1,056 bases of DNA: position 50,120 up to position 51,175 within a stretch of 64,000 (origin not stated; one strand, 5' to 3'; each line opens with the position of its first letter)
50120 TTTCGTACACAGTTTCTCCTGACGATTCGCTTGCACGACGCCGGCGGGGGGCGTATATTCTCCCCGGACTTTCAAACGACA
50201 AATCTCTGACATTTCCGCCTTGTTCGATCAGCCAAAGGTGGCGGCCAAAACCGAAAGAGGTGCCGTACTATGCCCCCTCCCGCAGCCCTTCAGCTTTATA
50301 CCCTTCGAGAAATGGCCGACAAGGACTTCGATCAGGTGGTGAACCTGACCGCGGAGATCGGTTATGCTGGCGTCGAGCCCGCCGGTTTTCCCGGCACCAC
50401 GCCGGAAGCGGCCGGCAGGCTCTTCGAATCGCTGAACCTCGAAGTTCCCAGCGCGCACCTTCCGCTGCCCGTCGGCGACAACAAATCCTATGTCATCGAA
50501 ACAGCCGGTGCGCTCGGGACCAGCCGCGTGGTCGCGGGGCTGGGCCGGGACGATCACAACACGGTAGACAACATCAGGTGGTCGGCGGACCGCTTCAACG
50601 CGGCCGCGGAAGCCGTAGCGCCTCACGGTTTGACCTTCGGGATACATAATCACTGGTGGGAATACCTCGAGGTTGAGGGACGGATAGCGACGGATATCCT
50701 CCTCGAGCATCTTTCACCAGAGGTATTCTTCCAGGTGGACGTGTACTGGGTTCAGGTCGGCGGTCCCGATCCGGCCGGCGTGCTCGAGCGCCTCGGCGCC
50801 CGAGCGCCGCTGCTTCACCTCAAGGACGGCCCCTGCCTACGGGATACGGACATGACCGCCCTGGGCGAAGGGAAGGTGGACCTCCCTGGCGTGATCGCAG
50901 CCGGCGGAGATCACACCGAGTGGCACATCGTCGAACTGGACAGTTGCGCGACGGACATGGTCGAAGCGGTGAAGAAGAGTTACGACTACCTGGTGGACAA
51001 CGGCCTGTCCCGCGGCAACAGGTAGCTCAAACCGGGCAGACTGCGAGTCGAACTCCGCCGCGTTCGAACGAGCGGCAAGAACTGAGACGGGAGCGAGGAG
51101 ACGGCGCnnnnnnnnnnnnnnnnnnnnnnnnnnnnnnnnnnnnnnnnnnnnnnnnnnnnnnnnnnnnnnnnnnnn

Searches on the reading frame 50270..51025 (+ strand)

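Call 11: search_protein_families(library=pfam, proteins=[window:50270-51025:+], max_evalue=0.001)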
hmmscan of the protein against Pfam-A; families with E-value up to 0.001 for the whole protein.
window:50270-51025:+ (251 aa): 1 family
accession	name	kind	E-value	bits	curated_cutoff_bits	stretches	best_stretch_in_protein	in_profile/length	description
PF01261.30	AP_endonuc_2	-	1.6e-13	51.4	31.1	1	26-210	3-214/249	Xylose isomerase-like TIM barrel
